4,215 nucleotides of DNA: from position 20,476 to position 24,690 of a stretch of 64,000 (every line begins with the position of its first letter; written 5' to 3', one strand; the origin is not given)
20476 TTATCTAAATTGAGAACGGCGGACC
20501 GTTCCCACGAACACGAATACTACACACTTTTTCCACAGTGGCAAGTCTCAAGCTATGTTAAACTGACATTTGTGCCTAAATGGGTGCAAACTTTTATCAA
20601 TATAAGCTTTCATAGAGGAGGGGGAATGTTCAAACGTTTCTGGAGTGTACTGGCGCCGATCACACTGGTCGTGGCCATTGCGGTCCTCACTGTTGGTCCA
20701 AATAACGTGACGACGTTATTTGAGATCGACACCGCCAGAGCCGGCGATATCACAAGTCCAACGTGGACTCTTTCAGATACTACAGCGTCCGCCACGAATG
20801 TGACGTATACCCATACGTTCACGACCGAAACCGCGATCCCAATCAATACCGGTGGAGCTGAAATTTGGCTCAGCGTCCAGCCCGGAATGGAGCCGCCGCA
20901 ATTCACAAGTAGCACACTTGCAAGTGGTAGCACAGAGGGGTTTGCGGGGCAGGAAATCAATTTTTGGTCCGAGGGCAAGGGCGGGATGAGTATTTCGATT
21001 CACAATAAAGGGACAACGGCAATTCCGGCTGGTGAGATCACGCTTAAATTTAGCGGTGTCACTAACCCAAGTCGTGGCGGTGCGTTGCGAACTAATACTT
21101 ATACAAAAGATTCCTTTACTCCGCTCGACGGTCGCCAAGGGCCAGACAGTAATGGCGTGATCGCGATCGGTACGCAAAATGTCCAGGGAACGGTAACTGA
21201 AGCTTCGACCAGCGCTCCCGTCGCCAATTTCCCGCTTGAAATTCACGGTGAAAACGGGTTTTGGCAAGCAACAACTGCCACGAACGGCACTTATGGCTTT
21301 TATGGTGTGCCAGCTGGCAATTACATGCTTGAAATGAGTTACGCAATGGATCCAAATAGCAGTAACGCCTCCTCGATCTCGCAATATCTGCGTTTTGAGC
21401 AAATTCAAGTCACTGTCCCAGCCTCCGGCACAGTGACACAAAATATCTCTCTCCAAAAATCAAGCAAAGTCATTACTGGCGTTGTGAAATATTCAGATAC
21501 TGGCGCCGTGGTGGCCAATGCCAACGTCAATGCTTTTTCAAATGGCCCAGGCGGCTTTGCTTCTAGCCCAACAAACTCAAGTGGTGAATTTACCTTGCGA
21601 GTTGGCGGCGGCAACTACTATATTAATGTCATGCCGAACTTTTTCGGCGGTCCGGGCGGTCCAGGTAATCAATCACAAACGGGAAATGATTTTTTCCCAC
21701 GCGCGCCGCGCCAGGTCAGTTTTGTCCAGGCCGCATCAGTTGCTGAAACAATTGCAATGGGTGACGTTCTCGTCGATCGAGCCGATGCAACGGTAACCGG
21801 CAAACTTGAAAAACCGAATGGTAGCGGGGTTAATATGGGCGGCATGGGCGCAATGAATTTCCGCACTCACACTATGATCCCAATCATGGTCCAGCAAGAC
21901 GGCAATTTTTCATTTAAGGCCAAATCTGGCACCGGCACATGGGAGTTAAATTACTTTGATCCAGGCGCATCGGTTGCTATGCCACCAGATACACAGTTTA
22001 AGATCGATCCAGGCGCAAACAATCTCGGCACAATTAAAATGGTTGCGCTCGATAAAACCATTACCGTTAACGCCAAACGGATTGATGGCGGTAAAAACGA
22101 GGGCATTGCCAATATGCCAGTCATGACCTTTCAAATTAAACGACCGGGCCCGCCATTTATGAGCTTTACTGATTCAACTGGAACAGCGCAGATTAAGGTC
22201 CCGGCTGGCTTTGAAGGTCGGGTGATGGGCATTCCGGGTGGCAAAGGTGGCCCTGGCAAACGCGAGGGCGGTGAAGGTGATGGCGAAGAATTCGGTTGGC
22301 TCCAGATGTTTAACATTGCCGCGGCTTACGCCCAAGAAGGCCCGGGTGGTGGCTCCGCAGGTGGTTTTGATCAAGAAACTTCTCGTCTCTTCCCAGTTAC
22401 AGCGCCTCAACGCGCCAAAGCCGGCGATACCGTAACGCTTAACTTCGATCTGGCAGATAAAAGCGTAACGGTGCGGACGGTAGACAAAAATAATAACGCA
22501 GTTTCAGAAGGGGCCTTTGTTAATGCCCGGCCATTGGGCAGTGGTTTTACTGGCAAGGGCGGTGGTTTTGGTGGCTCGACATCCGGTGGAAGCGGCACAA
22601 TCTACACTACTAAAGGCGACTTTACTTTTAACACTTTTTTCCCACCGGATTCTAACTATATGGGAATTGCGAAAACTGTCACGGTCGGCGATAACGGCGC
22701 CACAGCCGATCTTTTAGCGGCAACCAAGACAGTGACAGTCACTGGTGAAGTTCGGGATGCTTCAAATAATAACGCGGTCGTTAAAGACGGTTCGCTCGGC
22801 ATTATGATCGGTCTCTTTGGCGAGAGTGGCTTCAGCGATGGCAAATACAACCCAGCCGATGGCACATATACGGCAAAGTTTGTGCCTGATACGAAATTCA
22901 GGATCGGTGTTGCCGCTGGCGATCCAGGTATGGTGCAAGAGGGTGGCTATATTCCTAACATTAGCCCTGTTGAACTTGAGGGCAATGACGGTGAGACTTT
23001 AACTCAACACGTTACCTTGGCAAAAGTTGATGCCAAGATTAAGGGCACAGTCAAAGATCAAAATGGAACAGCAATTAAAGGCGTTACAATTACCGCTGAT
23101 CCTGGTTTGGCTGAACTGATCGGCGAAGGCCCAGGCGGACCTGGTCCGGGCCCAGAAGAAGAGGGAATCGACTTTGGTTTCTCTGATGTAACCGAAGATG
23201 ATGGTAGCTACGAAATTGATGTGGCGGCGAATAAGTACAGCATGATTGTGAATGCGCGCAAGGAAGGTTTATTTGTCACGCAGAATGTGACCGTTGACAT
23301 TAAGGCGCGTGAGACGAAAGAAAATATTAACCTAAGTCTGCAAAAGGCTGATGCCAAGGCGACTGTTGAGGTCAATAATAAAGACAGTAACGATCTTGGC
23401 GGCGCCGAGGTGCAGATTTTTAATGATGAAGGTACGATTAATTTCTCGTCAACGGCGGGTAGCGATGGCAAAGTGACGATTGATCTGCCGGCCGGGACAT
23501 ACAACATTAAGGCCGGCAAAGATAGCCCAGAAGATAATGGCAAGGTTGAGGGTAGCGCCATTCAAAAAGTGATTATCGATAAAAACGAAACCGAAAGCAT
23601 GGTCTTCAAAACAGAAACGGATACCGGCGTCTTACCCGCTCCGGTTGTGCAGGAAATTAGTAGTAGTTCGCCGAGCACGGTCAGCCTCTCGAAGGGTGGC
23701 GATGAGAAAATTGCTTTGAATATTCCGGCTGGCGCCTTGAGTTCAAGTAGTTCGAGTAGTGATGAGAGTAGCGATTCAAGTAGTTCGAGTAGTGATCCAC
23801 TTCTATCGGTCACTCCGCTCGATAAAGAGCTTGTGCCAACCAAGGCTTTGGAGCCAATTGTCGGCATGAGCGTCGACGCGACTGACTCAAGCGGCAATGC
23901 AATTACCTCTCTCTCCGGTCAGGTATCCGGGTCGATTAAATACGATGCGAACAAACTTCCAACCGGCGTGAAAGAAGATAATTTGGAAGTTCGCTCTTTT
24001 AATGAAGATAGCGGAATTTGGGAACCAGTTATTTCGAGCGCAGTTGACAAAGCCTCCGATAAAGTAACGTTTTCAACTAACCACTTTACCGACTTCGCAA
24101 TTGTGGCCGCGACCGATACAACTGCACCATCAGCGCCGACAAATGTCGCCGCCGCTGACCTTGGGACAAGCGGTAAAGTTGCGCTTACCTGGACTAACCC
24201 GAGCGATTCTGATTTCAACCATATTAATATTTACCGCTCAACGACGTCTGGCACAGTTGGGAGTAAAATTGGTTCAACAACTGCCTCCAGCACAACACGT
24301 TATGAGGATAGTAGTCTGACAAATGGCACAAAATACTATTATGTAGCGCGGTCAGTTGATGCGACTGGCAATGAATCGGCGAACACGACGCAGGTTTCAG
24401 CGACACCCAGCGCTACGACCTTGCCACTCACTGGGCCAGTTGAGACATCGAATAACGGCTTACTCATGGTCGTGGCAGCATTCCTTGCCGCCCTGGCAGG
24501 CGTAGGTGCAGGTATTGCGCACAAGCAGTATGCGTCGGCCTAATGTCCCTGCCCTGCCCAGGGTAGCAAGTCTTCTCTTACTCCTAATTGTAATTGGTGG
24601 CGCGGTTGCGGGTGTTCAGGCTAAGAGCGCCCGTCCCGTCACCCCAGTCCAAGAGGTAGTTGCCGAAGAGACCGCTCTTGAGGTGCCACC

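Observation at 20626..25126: Sortase-dependent giant LPXTG adhesin locus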

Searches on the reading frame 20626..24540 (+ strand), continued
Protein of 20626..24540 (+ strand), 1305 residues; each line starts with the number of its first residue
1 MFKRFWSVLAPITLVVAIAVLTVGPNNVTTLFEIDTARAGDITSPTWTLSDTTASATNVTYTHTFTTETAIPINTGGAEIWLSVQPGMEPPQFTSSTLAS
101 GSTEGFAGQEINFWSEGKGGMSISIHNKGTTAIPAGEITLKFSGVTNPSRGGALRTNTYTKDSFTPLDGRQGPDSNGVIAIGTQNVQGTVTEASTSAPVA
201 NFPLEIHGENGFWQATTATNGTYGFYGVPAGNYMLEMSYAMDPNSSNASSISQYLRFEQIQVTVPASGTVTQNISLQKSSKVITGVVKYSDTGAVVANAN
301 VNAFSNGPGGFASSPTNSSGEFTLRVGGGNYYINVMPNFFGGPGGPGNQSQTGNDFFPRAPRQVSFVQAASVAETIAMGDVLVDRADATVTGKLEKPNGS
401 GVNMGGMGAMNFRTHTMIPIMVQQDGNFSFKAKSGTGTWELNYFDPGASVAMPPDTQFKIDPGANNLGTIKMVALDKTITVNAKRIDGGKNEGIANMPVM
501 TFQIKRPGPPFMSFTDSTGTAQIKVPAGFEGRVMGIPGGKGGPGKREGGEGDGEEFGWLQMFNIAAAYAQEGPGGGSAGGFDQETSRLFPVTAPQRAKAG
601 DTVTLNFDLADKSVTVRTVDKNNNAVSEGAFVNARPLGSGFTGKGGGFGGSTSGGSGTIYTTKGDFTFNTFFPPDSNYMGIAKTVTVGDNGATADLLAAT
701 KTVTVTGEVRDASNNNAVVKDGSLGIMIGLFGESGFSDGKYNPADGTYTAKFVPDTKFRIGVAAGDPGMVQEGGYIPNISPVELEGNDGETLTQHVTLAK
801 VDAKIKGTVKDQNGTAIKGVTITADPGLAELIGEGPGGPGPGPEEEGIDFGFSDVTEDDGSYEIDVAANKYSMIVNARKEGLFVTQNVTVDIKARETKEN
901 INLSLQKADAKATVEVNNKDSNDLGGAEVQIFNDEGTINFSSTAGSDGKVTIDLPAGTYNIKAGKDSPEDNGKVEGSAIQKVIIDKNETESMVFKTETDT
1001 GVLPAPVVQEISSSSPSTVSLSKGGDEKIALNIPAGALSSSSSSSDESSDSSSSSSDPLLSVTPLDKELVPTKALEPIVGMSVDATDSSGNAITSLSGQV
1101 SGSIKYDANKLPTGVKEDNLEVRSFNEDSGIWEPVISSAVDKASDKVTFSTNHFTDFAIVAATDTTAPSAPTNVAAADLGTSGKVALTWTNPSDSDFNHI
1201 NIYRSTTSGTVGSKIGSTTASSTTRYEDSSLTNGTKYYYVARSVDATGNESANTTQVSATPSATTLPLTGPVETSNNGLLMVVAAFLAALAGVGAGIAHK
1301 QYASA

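Call 74: find_encoding_contigs(protein=P0057, flank=6000, max_places=1)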
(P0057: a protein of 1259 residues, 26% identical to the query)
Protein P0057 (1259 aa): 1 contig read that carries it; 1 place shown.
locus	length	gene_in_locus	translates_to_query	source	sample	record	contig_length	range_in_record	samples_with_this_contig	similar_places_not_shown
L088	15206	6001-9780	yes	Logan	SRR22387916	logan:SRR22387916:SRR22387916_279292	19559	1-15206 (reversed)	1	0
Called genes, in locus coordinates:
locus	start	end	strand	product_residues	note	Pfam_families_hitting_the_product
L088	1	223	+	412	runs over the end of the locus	PF00155:Aminotran_1_2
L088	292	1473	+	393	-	PF00083:Sugar_tr, PF07690:MFS_1, PF13347:MFS_2, PF12832:MFS_1_like, PF06779:MFS_4, PF07690:MFS_1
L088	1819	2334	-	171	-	PF01451:LMWPc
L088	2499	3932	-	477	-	PF02652:Lactate_perm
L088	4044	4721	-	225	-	-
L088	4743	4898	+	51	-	-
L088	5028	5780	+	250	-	-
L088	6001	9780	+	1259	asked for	PF13715:CarbopepD_reg_2 (faint), PF07210:DUF1416 (faint), PF23194:NOMO_5th (faint), PF13620:CarboxypepD_reg, PF00041:fn3 (weak)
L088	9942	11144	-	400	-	PF12832:MFS_1_like, PF07690:MFS_1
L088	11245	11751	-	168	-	PF08211:dCMP_cyt_deam_2 (weak), PF00383:dCMP_cyt_deam_1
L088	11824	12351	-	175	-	-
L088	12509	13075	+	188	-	PF12917:YfbR-like (faint), PF13023:HD_3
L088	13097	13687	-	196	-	PF00300:His_Phos_1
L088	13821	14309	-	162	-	PF04073:tRNA_edit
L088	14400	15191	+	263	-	-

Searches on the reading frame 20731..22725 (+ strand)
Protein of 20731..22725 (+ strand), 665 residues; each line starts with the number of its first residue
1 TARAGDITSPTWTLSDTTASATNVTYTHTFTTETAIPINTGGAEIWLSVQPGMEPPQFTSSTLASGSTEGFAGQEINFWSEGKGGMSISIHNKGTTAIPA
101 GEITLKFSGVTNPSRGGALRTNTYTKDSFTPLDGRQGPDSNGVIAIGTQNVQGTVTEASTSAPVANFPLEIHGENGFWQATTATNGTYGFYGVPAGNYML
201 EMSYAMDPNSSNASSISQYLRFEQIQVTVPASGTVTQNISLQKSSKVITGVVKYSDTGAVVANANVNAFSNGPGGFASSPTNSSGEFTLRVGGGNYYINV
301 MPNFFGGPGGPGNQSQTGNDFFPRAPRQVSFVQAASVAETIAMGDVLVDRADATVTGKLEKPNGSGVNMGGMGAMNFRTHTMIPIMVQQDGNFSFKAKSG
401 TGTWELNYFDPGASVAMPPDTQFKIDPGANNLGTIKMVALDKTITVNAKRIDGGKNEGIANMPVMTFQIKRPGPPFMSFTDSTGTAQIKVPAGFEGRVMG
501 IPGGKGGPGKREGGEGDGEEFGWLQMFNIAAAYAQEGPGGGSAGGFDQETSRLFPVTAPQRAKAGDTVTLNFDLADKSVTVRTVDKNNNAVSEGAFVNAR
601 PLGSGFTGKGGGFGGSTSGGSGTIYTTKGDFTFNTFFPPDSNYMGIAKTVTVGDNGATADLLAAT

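Call 41: predict_structure(alignment_id=A2)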
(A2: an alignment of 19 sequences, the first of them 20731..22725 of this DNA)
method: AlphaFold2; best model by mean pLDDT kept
length: 665 residues; sequences in the alignment: 19
mean_pLDDT: 81.3   pTM: 0.61
mean pLDDT of the five models: 81.3, 79.8, 79.0, 76.5, 76.0
residues with pLDDT >= 90: 270; 70-90: 296; 50-70: 34; < 50: 65
segments of 3 or more residues with pLDDT < 50: 306-317, 504-548, 606-610
pLDDT, mean of each block of 10 residues (from residue 1): 72 95 96 91 89 81 89 83 76 87 95 91 89 83 93 95 93 85 93 92 77 84 89 94 91 94 88 77 92 85 54 44 84 82 93 94 85 82 85 91 87 81 93 94 93 81 83 79 87 90 43 27 32 26 39 76 94 84 89 81 56 72 83 83 88 88 84
secondary structure, 60 per line:
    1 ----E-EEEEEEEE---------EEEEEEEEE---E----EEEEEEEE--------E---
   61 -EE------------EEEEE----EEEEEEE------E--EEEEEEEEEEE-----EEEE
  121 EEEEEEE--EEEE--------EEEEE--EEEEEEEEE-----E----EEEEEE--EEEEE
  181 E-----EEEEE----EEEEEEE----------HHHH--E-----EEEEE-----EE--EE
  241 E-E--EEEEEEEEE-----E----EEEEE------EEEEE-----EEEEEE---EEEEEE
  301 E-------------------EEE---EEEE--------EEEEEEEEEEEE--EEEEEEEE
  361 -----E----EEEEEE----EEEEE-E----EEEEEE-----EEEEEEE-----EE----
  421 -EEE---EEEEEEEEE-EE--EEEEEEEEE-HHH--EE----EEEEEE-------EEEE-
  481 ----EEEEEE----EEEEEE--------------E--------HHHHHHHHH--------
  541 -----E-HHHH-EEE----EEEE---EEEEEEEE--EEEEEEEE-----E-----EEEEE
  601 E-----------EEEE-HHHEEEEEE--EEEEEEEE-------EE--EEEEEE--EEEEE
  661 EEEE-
elements in order: E7-14 E24-32 E41-48 E76-80 E85-91 E101-111 E117-127 E130-133 E142-146 E149-157 E168-173 E176-181 E187-191 E196-202 H213-216 E225-229 E239-241 E246-254 E265-269 E276-280 E286-291 E295-301 E321-323 E327-330 E339-350 E353-360 E371-376 E381-385 E392-397 E403-409 E422-424 E428-436 E442-450 E463-468 E476-479 E485-490 E495-500 H524-532 H548-551 E553-555 E560-563 E567-574 E577-584 E596-601 E613-616 E621-626 E629-636 E648-653 E656-664

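Call 45: fold_search(model_id=the predicted structure, library=pdb)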
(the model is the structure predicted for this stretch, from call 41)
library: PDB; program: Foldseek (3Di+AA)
matches with E <= 10: 1666; with E <= 0.001: 126
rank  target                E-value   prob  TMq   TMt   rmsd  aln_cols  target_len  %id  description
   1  6fwv_A                5.5e-16  1.00  0.15  0.18  38.8       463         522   10  The Bacillus anthracis TIE protein (released 2018-08-08)
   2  6fwv_B                1.8e-15  1.00  0.14  0.18  38.9       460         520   11  The Bacillus anthracis TIE protein (released 2018-08-08)
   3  7w6b                  2.6e-10  1.00  0.13  0.11  37.5       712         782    8  Crystal Structure of PitA from pilus islet-2 of Streptococcus oralis (released 2022-06-01)
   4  10ps                  3.5e-10  1.00  0.12  0.15  25.7       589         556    8  Crystal structure of SdrD A2-A3-B1-B2 domains from Staphylococcus aureus JH1 (released 2026-02-11)
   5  5xya                  3.5e-10  1.00  0.12  0.07  32.4       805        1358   10  Crystal structure of a serine protease from Streptococcus species (released 2018-08-08)
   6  7vcr_B                4.5e-10  1.00  0.12  0.16  34.9       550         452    9  Crystal Structure of PitA fragment from pilus islet-2 of Streptococcus oralis (released 2022-06-01)
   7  5xyr                  7.1e-09  0.97  0.11  0.07  32.9       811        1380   10  Crystal structure of a serine protease from Streptococcus species (released 2018-08-08)
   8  6m48_A                1.2e-08  1.00  0.12  0.10  38.0       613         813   10  Crystal structure of pilus adhesin, SpaC from Lactobacillus rhamnosus GG - P21212 form (released 2020-07-29)
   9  6m3y                  1.2e-08  1.00  0.10  0.09  32.8       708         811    7  Crystal structure of pilus adhesin, SpaC from Lactobacillus rhamnosus GG - open conformation (released 2020-07-29)
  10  4oq1                  2.6e-08  1.00  0.17  0.29  16.9       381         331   10  Structure of the Streptococcal ancillary pilin (released 2014-04-23)
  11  8f70                  2.8e-08  1.00  0.11  0.13  40.9       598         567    9  Identification of an Immunodominant region on a Group A Streptococcus T-antigen Reveals Temperature-Dependent Motion in  (released 2023-03-08)
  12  3kcp_A                3.9e-08  1.00  0.14  0.27  18.0       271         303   16  Crystal structure of interacting Clostridium thermocellum multimodular components (released 2010-02-09)
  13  7edd                  3.9e-08  0.97  0.12  0.07  32.5       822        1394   10  Crystal structure of a serine protease from Streptococcus pyogenes (released 2021-05-12)
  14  6m48_B                6.8e-08  1.00  0.12  0.10  35.0       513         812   11  Crystal structure of pilus adhesin, SpaC from Lactobacillus rhamnosus GG - P21212 form (released 2020-07-29)
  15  4fl4_I                7.6e-08  1.00  0.14  0.27  19.4       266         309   16  Scaffoldin conformation and dynamics revealed by a ternary complex from the Clostridium thermocellum cellulosome (released 2012-06-27)
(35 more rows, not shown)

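Call 62: search_protein_representatives(protein=window:20731-22725:+)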
Query: 665 residues. Proteins with E-value up to 0.001 (for the whole library): 219; up to 1e-10: 83; up to 1e-30: 16. The best 150 are listed.
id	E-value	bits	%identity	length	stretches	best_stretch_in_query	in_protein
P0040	6.7e-163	559.9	44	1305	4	2-518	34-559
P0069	5.6e-153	527.2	46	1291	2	2-657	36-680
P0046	4.5e-137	474.6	45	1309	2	5-661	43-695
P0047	1.3e-134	466.4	45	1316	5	1-664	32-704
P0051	9.0e-131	453.8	45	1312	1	2-661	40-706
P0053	4.2e-119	415.2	46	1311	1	2-663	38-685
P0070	8.3e-117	407.6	45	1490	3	312-663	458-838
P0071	5.4e-112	391.8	41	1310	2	2-662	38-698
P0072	1.6e-76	274.6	39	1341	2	1-657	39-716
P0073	4.1e-69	250.1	37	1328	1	1-654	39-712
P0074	1.7e-67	244.7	40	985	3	272-664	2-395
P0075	8.2e-44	166.5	30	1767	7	138-406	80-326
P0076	3.5e-41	157.8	33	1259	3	1-660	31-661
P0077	3.9e-39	151.0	30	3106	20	148-304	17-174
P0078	1.1e-37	146.2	48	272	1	2-229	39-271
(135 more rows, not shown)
